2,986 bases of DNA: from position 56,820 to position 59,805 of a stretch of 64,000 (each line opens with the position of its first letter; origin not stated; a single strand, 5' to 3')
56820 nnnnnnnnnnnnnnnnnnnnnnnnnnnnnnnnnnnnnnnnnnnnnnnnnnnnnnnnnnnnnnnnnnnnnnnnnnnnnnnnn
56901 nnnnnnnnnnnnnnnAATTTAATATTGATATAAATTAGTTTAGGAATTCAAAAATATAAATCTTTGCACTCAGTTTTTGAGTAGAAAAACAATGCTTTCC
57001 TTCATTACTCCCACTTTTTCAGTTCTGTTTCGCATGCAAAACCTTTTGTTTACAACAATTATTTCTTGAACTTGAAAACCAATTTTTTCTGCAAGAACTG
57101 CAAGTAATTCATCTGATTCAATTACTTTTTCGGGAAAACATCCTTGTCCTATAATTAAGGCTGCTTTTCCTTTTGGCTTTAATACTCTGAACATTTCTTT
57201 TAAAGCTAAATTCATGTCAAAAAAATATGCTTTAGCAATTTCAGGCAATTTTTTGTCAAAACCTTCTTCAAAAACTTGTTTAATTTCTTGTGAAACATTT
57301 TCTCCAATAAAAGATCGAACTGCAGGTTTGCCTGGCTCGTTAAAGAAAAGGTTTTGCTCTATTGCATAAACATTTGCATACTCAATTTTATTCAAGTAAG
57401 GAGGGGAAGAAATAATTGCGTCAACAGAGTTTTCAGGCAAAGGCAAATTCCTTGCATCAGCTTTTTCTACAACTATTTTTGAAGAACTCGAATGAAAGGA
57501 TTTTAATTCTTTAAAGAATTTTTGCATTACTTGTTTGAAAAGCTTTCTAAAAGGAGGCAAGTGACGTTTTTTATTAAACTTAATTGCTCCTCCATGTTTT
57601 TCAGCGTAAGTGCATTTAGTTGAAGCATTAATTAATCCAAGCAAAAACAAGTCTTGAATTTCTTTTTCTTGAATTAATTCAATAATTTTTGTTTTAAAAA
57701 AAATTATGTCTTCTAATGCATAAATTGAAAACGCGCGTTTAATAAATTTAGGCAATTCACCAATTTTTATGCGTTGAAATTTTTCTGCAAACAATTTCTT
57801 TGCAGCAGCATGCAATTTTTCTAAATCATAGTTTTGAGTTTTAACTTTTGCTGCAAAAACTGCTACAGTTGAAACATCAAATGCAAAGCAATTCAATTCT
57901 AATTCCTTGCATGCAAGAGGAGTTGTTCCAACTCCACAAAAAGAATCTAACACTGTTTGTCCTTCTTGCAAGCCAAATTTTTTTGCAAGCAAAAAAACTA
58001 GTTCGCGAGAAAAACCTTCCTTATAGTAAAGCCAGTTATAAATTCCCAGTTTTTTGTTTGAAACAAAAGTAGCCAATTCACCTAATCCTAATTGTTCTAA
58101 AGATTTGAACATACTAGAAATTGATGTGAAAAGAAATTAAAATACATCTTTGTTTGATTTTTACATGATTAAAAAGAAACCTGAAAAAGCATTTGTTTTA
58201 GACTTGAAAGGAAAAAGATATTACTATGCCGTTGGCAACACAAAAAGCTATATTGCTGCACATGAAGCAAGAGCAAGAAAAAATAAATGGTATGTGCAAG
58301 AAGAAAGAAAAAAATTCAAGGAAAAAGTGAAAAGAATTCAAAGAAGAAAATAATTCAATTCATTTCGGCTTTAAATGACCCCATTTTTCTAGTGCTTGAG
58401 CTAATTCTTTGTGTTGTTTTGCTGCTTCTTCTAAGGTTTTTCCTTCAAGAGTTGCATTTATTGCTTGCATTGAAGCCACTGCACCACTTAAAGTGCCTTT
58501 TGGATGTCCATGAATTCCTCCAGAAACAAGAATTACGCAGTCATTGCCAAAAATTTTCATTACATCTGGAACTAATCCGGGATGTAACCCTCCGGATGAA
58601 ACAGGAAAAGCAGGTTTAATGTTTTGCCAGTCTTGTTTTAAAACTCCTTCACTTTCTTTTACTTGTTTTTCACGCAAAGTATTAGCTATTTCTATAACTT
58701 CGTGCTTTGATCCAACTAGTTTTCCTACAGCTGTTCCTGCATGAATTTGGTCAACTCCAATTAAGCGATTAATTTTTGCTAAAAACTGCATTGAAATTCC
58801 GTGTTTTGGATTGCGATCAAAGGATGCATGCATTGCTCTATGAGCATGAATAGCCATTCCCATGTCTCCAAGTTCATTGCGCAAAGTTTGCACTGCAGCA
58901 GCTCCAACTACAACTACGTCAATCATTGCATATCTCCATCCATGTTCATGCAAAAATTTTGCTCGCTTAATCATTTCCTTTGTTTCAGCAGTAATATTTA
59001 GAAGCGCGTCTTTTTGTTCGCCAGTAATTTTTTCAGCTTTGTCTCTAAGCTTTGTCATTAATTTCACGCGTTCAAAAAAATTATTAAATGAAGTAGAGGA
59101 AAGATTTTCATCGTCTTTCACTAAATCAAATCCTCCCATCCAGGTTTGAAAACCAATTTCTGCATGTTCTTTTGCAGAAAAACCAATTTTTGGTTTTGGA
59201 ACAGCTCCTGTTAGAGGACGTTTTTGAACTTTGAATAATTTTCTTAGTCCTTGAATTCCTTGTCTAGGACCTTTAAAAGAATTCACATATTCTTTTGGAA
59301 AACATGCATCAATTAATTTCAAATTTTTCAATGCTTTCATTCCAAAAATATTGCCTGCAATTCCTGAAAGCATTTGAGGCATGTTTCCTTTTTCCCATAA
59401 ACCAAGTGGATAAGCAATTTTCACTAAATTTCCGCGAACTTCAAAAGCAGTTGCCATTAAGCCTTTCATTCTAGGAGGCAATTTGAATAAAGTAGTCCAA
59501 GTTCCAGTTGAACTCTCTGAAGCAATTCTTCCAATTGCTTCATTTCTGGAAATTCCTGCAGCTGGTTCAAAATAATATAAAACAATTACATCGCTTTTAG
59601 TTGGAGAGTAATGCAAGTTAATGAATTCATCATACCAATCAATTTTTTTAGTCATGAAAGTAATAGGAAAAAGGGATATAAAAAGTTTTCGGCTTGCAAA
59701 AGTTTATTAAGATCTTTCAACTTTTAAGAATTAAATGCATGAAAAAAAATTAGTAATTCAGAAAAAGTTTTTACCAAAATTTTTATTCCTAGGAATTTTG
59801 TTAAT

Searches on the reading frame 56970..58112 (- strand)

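Call 62: search_protein_families(library=pfam, proteins=[window:56970-58112:-], max_evalue=0.001)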
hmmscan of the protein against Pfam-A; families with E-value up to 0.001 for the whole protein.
window:56970-58112:- (380 aa): 5 families
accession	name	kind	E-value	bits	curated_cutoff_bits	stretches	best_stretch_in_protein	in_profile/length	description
PF01555.25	N6_N4_Mtase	-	3.6e-15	57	26.7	2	230-379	1-106/221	DNA methylase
PF08241.18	Methyltransf_11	-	9.4e-09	36.2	21.2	0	209-236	43-67/95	Methyltransferase domain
PF01170.24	UPF0020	-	4.6e-08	33.4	22.3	1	211-245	103-137/197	RMKL-like, methyltransferase domain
PF13649.12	Methyltransf_25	-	9.7e-08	33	27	0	209-236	44-71/97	Methyltransferase domain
PF13847.12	Methyltransf_31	-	2.9e-06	27.5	27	0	268-318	58-108/145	Methyltransferase domain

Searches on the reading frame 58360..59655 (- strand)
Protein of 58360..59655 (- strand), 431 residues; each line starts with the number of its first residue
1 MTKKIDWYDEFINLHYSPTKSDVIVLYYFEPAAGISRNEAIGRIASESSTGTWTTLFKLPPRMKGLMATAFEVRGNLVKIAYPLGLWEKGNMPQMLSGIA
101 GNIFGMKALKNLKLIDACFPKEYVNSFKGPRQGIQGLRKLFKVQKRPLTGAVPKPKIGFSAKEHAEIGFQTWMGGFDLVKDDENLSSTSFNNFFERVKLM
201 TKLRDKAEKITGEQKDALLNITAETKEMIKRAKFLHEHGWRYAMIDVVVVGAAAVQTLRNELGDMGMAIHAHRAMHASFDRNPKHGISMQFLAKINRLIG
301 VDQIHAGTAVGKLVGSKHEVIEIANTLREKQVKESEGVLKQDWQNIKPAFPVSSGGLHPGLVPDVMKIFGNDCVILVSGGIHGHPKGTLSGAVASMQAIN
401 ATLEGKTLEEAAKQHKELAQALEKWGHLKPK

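Call 62: search_protein_families(library=pfam, proteins=[window:58360-59655:-], max_evalue=0.001)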
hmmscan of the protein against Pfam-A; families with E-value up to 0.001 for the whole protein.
window:58360-59655:- (431 aa): 2 families
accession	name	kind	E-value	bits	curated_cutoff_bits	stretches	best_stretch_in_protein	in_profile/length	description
PF00016.26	RuBisCO_large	-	8.9e-83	278.4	30.1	1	133-425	1-299/299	Ribulose bisphosphate carboxylase large chain, catalytic domain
PF02788.21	RuBisCO_large_N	-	5.4e-39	133.6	20.7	1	10-123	1-120/120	Ribulose bisphosphate carboxylase large chain, N-terminal domain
